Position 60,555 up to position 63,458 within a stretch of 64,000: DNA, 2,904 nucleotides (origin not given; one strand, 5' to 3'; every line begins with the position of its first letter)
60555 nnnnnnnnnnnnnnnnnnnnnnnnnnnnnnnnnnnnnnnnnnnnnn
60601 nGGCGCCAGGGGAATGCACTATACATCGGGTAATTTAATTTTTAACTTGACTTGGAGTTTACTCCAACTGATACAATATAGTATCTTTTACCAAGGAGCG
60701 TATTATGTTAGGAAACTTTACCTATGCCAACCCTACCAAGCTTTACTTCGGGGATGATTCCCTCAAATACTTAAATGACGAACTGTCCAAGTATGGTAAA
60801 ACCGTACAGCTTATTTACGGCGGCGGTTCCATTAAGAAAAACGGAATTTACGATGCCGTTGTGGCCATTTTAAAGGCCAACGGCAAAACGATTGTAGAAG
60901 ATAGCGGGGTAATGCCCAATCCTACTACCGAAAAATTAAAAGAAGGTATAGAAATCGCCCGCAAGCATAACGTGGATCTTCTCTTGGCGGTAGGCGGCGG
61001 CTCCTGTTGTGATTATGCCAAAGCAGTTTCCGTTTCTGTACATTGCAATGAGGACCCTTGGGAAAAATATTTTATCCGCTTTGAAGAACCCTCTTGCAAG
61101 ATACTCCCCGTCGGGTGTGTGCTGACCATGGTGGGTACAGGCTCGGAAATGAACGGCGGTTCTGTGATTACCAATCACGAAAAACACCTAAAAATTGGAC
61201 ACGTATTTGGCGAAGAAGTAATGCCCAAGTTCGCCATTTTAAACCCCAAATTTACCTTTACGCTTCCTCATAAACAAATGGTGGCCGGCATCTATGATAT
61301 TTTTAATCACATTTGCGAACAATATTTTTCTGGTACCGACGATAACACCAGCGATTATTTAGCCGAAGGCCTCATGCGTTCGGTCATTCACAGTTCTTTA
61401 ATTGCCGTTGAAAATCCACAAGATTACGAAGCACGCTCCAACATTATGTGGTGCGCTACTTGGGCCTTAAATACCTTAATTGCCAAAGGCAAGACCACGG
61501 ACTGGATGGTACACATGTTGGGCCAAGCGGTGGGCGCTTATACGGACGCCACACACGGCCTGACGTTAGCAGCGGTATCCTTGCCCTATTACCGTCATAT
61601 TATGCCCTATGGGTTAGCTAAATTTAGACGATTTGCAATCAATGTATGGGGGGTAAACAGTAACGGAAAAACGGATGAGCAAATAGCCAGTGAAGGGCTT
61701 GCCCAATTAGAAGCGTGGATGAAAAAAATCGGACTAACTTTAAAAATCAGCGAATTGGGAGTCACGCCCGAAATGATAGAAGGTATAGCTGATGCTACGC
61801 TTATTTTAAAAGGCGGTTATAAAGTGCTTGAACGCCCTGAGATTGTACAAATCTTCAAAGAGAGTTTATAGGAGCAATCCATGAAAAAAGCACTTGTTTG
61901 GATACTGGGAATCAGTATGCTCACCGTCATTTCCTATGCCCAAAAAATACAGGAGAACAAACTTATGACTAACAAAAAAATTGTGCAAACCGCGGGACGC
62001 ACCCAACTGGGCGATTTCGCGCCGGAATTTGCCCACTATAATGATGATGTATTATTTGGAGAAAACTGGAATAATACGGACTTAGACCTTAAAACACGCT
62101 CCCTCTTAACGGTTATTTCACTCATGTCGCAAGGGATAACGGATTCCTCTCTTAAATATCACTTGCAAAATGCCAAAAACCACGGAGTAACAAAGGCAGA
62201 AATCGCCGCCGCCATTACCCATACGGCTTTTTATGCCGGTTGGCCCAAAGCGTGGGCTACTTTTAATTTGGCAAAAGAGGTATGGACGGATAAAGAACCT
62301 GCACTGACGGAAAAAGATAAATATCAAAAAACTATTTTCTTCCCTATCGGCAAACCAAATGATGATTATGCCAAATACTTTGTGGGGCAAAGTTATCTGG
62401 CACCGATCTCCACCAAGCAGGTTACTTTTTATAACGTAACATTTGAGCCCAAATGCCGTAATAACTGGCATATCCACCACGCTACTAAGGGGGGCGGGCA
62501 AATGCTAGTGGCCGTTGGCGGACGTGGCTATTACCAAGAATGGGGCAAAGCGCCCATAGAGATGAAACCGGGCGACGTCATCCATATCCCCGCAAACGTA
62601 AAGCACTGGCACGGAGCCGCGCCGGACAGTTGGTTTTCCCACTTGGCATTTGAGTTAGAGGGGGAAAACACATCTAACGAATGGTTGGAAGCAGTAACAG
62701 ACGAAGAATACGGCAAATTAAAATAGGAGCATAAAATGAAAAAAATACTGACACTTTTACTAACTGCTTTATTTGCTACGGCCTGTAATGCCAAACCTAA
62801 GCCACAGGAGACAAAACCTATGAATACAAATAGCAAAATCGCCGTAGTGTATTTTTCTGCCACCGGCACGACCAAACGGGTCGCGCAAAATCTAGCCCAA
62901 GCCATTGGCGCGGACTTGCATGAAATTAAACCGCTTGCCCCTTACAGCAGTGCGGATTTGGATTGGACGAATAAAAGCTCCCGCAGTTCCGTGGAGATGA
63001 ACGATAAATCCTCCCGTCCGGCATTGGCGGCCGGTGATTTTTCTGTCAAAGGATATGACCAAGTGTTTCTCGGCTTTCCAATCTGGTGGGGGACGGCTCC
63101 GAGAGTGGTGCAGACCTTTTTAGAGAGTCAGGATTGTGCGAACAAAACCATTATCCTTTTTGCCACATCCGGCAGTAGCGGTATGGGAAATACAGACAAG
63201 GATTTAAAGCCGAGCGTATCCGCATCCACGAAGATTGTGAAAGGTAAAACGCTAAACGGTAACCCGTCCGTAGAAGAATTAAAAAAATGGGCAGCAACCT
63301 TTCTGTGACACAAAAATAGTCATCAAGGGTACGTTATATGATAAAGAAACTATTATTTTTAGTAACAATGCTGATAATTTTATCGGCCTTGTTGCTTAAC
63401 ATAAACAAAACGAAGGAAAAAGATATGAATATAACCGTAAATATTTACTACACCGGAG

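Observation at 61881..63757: Three consecutive genes each carry two start sites: an exported long form and a cytoplasmic short form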

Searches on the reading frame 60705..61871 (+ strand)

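Call 3: search_protein_families(library=pfam, proteins=[window:60705-61871:+], max_evalue=0.01)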
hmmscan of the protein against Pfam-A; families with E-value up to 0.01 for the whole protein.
window:60705-61871:+ (388 aa): 3 families
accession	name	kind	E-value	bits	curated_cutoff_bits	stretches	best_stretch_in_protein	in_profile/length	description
PF00465.25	Fe-ADH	-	8.7e-44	149.5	31.3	1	10-181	1-168/168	Iron-containing alcohol dehydrogenase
PF25137.1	ADH_Fe_C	-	2e-25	90.1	27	1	193-387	2-193/194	Fe-containing alcohol dehydrogenase family, C-terminal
PF13685.12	Fe-ADH_2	-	4.1e-06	27.3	28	1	19-112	6-97/149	Iron-containing alcohol dehydrogenase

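Call 4: search_protein_families(library=ncbifam, proteins=[window:60705-61871:+], max_evalue=0.01)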
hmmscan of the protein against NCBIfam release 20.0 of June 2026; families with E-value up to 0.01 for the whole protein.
window:60705-61871:+ (388 aa): 15 families
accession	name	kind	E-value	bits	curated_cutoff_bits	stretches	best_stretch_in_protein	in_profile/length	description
NF011717.0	PRK15138.1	equivalog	6.3e-76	255.9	645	1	3-359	2-354/387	alcohol dehydrogenase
NF041833.1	Fe_ADH_ErcA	equivalog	5.3e-39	134.4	550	1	13-365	11-356/382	alcohol dehydrogenase-like regulatory protein ErcA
NF053866.1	CholDhdGbsBBac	equivalog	1.8e-38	132.2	550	1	6-364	11-364/392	choline dehydrogenase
NF058672.1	4HyButDHCUPNE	equivalog_domain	2.3e-38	132.3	500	1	11-366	8-353/378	4-hydroxybutyrate dehydrogenase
TIGR02638.1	lactal_redase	equivalog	2.4e-35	122.1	523.15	1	13-366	10-358/379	lactaldehyde reductase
NF050025.1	SulfAcetaldRedSarD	equivalog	6.8e-31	107.5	700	1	5-365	3-358/385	sulfoacetaldehyde reductase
NF007911.0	PRK10624.1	equivalog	1.7e-30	106.3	537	1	13-366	11-357/382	lactaldehyde reductase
NF010378.0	PRK13805.1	equivalog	2.3e-29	101.8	951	1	9-291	461-749/872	bifunctional acetaldehyde-CoA/alcohol dehydrogenase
NF007363.0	PRK09860.1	equivalog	4.5e-29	101.7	581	1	10-370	9-362/383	L-threonine dehydrogenase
TIGR03405.1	Phn_Fe-ADH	equivalog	3.1e-21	75.6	423.7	1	7-363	1-341/355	iron-containing alcohol dehydrogenase PsrA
TIGR04266.1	NDMA_methanol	equivalog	1.8e-17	63.3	625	1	31-330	37-333/420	NDMA-dependent methanol dehydrogenase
NF041822.1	daptide_DH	equivalog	6.6e-14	51.6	300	1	85-252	50-226/363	daptide-type RiPP biosynthesis dehydogenase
NF011998.0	PRK15454.1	equivalog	1.4e-13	50.3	556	1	84-365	101-369/395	ethanolamine utilization ethanol dehydrogenase EutG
NF002022.0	PRK00843.1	equivalog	1.1e-07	31.2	413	1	10-113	11-111/350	NAD(P)-dependent glycerol-1-phosphate dehydrogenase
NF006941.0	PRK09423.1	subfamily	8.8e-07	28.1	336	1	6-111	4-106/367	glycerol dehydrogenase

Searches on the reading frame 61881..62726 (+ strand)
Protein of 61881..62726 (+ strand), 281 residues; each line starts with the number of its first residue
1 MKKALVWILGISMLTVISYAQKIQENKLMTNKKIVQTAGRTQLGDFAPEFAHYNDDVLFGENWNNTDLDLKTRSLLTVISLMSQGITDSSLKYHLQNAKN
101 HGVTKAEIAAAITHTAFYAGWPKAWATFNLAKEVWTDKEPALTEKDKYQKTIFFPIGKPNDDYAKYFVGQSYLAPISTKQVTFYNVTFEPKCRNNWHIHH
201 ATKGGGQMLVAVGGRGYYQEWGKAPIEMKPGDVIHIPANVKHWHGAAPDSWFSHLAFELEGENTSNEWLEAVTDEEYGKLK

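Call 3: search_protein_families(library=pfam, proteins=[window:61881-62726:+], max_evalue=0.01)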
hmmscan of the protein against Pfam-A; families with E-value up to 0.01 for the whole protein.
window:61881-62726:+ (281 aa): 2 families
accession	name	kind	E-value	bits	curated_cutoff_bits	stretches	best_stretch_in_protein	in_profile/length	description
PF02627.25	CMD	-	2.8e-20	72.5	23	1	48-133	1-84/84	Carboxymuconolactone decarboxylase family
PF07883.17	Cupin_2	-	2.9e-07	30.5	27.2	1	186-246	3-58/70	Cupin domain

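Call 4: search_protein_families(library=ncbifam, proteins=[window:61881-62726:+], max_evalue=0.01)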
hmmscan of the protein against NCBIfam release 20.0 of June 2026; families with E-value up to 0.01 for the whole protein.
window:61881-62726:+ (281 aa): 5 families
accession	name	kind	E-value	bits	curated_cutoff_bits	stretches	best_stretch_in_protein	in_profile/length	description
NF049940.1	MandnitrLy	equivalog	3.5e-31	107.7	140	1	164-279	14-130/130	(R)-mandelonitrile lyase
TIGR02425.1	decarb_PcaC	equivalog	1.4e-17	64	155.7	1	19-138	5-122/123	4-carboxymuconolactone decarboxylase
NF051488.1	bifunc_PcaDC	exception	1.8e-16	60.2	390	1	42-136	281-374/375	bifunctional 3-oxoadipate enol-lactonase/4-carboxymuconolactone decarboxylase PcaDC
NF051487.1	bifunc_PcaCD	exception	4e-05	22.9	430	1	45-139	31-128/413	bifunctional 4-carboxymuconolactone decarboxylase/3-oxoadipate enol-lactonase PcaCD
NF041047.1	GSU3128_fam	equivalog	0.0034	17.5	110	1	68-114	17-62/84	GSU3128 family (seleno)protein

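Call 10: find_homologous_proteins(query=window:61881-62726:+)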
Query window:61881-62726:+ (281 aa): 8000 proteins with E <= 0.001 among 8000 candidates; the best 120 are listed.
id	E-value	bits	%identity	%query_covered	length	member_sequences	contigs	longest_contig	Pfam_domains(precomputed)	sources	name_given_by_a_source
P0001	2.1e-192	656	100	100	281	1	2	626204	PF02627.26,PF07883.18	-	-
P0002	2.4e-189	646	98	100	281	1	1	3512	PF02627.26,PF07883.18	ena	-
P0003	5.7e-189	644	98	100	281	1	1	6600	PF02627.26,PF07883.18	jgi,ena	-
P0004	1.2e-187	640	97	100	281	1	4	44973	PF02627.26,PF07883.18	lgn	-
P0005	4.5e-185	632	96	100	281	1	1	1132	PF02627.26,PF07883.18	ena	-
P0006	6.7e-185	631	96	100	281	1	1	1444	PF02627.26,PF07883.18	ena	-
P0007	7.4e-178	608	92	100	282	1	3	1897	PF02627.26,PF07883.18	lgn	-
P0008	1.1e-177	607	92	100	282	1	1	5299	PF02627.26,PF07883.18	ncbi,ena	-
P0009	2.2e-177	606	92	100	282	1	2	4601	PF02627.26,PF07883.18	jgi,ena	-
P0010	2.7e-177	606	95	95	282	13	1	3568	PF02627.26,PF07883.18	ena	-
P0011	3.3e-177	606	92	100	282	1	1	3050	PF02627.26,PF07883.18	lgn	-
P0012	6.8e-177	605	92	100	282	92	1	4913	PF02627.26,PF07883.18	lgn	-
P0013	8.6e-177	604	92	100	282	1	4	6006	PF02627.26,PF07883.18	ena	-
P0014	1.4e-176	604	91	100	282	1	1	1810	PF02627.26,PF07883.18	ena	-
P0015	1.9e-175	600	91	100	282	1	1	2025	PF02627.26,PF07883.18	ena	-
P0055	3.0e-160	550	85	95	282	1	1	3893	PF02627.26,PF07883.18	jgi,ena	-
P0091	2.5e-152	524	79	99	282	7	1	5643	PF02627.26,PF07883.18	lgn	-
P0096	1.6e-149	515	76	99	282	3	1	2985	PF02627.26,PF07883.18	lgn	-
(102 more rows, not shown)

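Call 19: find_related_loci(query=window:61881-62726:+, collection=genome_contigs, flank=3000)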
Query window:61881-62726:+ (281 aa) in genome_contigs; peptide patterns used: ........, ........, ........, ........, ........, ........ (x = any residue, [..] = any of these).
600 stretches matched a pattern (row limit reached: there are more); 598 encode a relative of the query (tblastn E <= 1e-3); the best 80 are kept; 80 distinct loci.
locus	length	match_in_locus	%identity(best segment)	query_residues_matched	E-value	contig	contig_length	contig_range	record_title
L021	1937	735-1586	83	1-281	6e-174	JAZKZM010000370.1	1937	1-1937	MAG: Elusimicrobiaceae bacterium isolate T1900045088_TC20190082.MAGScoT_cleanbin_000011 SGB_4694_k141_544501, whole geno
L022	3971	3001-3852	76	1-281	2e-148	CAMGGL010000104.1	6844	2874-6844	MAG: uncultured Candidatus Melainabacteria bacterium isolate SRR11551371_bin.13_metaWRAP_v1.3_MAG genome assembly, conti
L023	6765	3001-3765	79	25-281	7e-144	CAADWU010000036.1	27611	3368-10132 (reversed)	TPA_asm: Candidatus Gastranaerophilales bacterium, isolate HGM07947, WGS project CAADWU010000000 data, contig: ERS396310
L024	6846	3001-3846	71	1-281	9e-139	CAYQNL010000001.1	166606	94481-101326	MAG TPA_asm: uncultured Akkermansia sp. isolate SRP313737_co1_126 genome assembly, contig: NODE_83_length_166606_cov_429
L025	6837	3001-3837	72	1-277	7e-138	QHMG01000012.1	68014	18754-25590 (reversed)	MAG: Candidatus Melainabacteria bacterium isolate js4906-20-3_S2_33_49 js4906-20-3_S2_scaffold_113, whole genome shotgun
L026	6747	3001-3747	76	32-281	2e-137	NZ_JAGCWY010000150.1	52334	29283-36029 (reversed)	MAG: Ruminococcus sp. isolate RGIG10198 Yak_Rumen-5__c2248662, whole genome shotgun sequence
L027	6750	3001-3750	76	32-281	6e-137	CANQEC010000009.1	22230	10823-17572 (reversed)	MAG: uncultured Lachnospiraceae bacterium isolate Lapin-003-2__bin19 genome assembly, contig: Lapin-003-2__NODE_2257_len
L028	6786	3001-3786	71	20-281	7e-137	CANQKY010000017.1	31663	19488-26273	MAG: uncultured Clostridia bacterium isolate Lapin-016__bin17 genome assembly, contig: Lapin-016__NODE_1146_length_31663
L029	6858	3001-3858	71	1-281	2e-135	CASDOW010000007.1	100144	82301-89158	uncultured bacterium isolate A102_L1_328328_idba_bin.151 genome assembly, contig: A102_L1_328328_idba_bin.151.fa_scaffol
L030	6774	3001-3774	73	22-281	1e-135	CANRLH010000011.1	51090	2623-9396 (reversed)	MAG: uncultured Clostridia bacterium isolate Lapin-011__bin72 genome assembly, contig: Lapin-011__NODE_537_length_51090_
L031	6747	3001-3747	75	32-280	2e-134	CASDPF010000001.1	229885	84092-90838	uncultured bacterium isolate T5_L3_314314_idba_bin.40 genome assembly, contig: T5_L3_314314_idba_bin.40.fa_scaffold_13,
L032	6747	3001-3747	74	32-280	5e-134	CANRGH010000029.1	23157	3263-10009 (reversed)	MAG: uncultured Monoglobus sp. isolate Lapin-022__bin45 genome assembly, contig: Lapin-022__NODE_2132_length_23157_cov_6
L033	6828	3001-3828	67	5-280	6e-134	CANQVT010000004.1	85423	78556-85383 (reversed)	MAG: uncultured Lachnospiraceae bacterium isolate Lapin-014__bin33 genome assembly, contig: Lapin-014__NODE_141_length_8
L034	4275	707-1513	71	12-281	1e-135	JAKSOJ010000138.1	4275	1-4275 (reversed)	MAG: Phascolarctobacterium sp. isolate Horse_feces174 MAG174_138, whole genome shotgun sequence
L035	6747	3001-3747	74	32-281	2e-133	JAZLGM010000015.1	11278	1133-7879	MAG: Ruminococcus sp. isolate T1900044997_TA20190059.MAGScoT_cleanbin_000012 SGB_4253_k141_1680958, whole genome shotgun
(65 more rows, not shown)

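Call 21: find_related_loci(query=window:61881-62726:+, collection=metagenome_contigs, flank=1500)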
Query window:61881-62726:+ (281 aa) in metagenome_contigs; peptide patterns used: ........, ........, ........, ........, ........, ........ (x = any residue, [..] = any of these).
600 stretches matched a pattern (row limit reached: there are more); 593 encode a relative of the query (tblastn E <= 1e-3); the best 80 are kept; 80 distinct loci.
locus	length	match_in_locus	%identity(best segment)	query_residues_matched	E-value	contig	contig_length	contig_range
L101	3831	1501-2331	73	6-281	7e-145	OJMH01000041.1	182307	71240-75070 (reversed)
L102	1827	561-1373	73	1-281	3e-155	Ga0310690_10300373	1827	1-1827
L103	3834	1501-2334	71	2-281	8e-138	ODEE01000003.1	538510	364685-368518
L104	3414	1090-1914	72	8-281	4e-139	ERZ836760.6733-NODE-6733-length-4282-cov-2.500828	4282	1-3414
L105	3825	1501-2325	72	8-281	6e-137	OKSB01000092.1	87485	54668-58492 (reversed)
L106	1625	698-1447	76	32-281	2e-147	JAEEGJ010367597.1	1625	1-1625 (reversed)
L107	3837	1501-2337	70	8-281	1e-135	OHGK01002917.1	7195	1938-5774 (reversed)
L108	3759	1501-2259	72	24-277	6e-133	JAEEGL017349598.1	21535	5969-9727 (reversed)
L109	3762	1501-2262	74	27-281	3e-133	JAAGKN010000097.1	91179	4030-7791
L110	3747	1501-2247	72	32-281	1e-132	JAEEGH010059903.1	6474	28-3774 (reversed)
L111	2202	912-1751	67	13-281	1e-137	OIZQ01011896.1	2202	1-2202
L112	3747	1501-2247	69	32-281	2e-129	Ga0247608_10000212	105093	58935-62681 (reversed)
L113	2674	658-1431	71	27-280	1e-135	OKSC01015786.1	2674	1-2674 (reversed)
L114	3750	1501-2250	72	32-281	2e-129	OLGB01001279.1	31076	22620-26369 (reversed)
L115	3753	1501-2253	72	31-281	4e-129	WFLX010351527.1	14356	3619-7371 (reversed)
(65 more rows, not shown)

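Call 56: find_encoding_contigs(protein=P0091, flank=1500, max_places=1)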
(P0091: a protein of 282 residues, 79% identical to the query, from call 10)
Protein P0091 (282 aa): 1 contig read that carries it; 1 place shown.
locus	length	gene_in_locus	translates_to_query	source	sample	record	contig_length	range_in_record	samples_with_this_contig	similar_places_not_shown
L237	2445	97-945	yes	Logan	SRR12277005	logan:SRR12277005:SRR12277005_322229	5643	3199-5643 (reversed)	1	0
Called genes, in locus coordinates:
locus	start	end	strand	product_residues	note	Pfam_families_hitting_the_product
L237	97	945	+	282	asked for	PF02627:CMD, PF07883:Cupin_2 (weak)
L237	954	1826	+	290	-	PF00248:Aldo_ket_red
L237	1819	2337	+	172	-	PF03358:FMN_red (weak), PF12682:Flavodoxin_4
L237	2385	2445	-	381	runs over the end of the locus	-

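Call 57: find_encoding_contigs(protein=P0096, flank=1500, max_places=1)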
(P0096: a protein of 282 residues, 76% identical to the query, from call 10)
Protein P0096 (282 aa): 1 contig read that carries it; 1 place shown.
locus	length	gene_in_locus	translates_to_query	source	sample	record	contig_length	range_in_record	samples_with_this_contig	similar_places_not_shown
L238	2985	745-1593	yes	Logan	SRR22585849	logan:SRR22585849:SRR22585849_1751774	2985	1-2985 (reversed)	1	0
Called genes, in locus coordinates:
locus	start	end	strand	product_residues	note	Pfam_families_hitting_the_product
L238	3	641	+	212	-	?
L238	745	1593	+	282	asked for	PF02627:CMD, PF07883:Cupin_2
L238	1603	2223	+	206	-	PF12682:Flavodoxin_4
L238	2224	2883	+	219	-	PF12801:Fer4_5, PF13237:Fer4_10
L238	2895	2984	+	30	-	?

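Call 58: find_encoding_contigs(protein=P0055, flank=1500, max_places=1)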
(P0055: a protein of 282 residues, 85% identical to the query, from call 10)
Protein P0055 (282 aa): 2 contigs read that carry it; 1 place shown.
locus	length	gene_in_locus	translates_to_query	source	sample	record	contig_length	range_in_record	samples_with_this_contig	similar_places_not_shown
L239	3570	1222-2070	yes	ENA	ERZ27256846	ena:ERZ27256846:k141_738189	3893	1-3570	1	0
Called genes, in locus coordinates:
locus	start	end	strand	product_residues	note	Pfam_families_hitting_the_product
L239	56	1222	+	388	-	PF00465:Fe-ADH, PF13685:Fe-ADH_2 (weak), PF25137:ADH_Fe_C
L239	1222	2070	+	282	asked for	PF02627:CMD, PF07883:Cupin_2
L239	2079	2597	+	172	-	PF03358:FMN_red (weak), PF12682:Flavodoxin_4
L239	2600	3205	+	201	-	PF03352:Adenine_glyco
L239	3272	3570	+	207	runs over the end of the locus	?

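Call 61: search_solved_structures(query=window:61881-62726:+, max_evalue=0.00001)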
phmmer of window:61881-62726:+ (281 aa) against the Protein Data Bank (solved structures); distinct sequences matched with E-value up to 0.00001: 6.
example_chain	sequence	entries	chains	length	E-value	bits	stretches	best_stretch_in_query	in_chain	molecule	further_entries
4g9q_A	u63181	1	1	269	8.5e-33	117.1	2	38-136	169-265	4-carboxymuconolactone decarboxylase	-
2f4p_A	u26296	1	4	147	5.1e-24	88.3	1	181-279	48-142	hypothetical protein TM1010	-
4bif_A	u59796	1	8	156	2.8e-18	69.4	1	180-278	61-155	CUPIN 2 CONSERVED BARREL DOMAIN PROTEIN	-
4uxa_A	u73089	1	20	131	5.5e-18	68.5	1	179-278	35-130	CUPIN 2 CONSERVED BARREL DOMAIN PROTEIN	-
8oz8_A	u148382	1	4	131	3.7e-17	65.7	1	180-278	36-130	Cupin 2 conserved barrel domain protein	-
2af7_A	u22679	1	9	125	1.9e-15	60.1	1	31-141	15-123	gamma-carboxymuconolactone decarboxylase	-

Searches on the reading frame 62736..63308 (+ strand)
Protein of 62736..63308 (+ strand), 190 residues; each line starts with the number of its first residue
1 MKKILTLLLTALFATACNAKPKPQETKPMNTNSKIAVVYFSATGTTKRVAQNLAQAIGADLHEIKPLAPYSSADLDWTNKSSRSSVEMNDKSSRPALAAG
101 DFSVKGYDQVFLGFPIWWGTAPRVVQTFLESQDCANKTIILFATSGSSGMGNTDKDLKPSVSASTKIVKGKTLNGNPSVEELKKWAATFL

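Call 3: search_protein_families(library=pfam, proteins=[window:62736-63308:+], max_evalue=0.01)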
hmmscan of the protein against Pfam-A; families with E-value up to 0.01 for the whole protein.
window:62736-63308:+ (190 aa): 5 families
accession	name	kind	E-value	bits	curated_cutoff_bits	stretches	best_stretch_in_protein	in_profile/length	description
PF12682.12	Flavodoxin_4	-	2.2e-60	203.1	24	1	34-187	1-153/155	Flavodoxin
PF12641.12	Flavodoxin_3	-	1.1e-07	32.3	27.5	1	102-151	36-83/160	Flavodoxin domain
PF12724.12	Flavodoxin_5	-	1.8e-07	32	27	0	37-66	2-33/145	Flavodoxin domain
PF02525.22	Flavodoxin_2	-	0.0015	18.7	27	1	34-130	2-101/198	Flavodoxin-like fold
PF04052.18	TolB_N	-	0.0023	18.5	22.4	1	26-90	6-69/106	TolB amino-terminal domain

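Call 4: search_protein_families(library=ncbifam, proteins=[window:62736-63308:+], max_evalue=0.01)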
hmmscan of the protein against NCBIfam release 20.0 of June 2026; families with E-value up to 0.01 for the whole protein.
window:62736-63308:+ (190 aa): 10 families
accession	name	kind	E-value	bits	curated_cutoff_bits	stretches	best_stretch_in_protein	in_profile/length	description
NF005501.0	PRK07116.1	subfamily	2.3e-62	209.2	198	1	31-187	2-157/161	flavodoxin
NF005389.0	PRK06934.1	equivalog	2.7e-18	66.1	172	1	43-172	70-195/221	flavodoxin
NF038196.1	ferrodoxin_EFR1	subfamily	2e-09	37.9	75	2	99-162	34-96/242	EFR1 family ferrodoxin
NF045594.1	flavodox_BilS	equivalog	1.3e-07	31.7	155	1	35-151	1-83/160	flavodoxin family protein BilS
TIGR01753.1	flav_short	equivalog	0.00032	21.2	123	0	35-65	1-31/140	flavodoxin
NF006737.0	PRK09267.1-3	equivalog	0.0017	17.9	238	0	34-76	3-45/174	flavodoxin FldA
NF006739.0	PRK09267.1-5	subfamily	0.0026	17.5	175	0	33-68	2-37/168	flavodoxin FldA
TIGR01752.1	flav_long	equivalog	0.0056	16.2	146.75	0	34-68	1-35/167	flavodoxin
NF006736.0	PRK09267.1-2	equivalog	0.0087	15.8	202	0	33-66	2-35/161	flavodoxin FldA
NF010075.0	PRK13556.1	subfamily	0.0089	16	188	1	106-150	89-132/208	FMN-dependent NADH-azoreductase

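Call 11: find_homologous_proteins(query=window:62736-63308:+)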
Query window:62736-63308:+ (190 aa): 6977 proteins with E <= 0.001 among 8000 candidates; the best 120 are listed.
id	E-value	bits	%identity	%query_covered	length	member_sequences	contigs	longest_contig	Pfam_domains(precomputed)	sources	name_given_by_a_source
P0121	3.5e-111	387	94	100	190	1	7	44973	PF12724.13,PF12682.13,PF12641.13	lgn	-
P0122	3.5e-108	377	93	100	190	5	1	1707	PF12724.13,PF12682.13,PF12641.13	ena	-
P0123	8.6e-108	376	93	99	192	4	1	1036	PF12724.13,PF12682.13,PF12641.13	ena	-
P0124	3.2e-103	361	88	99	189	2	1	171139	PF02525.23,PF12724.13,PF12682.13,PF12641.13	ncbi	-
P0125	5.8e-103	360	88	100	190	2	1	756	PF12724.13,PF12682.13,PF12641.13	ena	-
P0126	7.0e-101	353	85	99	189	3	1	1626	PF12724.13,PF12682.13,PF12641.13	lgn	-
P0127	6.0e-96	337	84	99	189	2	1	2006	PF02525.23,PF12724.13,PF12682.13,PF12641.13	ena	-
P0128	4.2e-95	334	81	100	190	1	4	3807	PF02525.23,PF12724.13,PF03358.21,PF12682.13,PF12641.13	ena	-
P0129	1.2e-92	326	79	99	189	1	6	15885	PF02525.23,PF12724.13,PF12682.13,PF12641.13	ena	-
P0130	7.0e-92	324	80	99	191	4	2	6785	PF02525.23,PF12724.13,PF12682.13,PF12641.13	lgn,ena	-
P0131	1.7e-88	313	74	99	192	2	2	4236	PF12724.13,PF12682.13,PF12641.13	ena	-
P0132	2.1e-88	313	76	99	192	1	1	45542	PF12724.13,PF12682.13,PF12641.13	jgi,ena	-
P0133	7.6e-88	311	76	100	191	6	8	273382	PF12724.13,PF12682.13,PF12641.13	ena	-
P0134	1.0e-87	310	76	100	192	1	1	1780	PF12724.13,PF12682.13,PF12641.13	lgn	-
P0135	1.7e-87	310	77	92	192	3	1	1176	PF12724.13,PF12682.13,PF12641.13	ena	-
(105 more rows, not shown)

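Call 62: search_solved_structures(query=window:62736-63308:+, max_evalue=0.00001)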
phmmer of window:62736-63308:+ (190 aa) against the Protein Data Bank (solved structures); distinct sequences matched with E-value up to 0.00001: 4.
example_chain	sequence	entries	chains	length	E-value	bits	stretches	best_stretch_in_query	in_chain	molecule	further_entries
4ici_A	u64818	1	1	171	2.2e-45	157.7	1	24-174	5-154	Putative flavoprotein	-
3klb_A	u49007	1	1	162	1.5e-44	155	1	32-185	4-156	Putative Flavoprotein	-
4j8p_A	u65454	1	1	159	3.9e-44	153.6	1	33-186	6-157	Flavodoxin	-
2mwm_A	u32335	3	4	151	1.4e-06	31.3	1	34-146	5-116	Putative trp repressor binding protein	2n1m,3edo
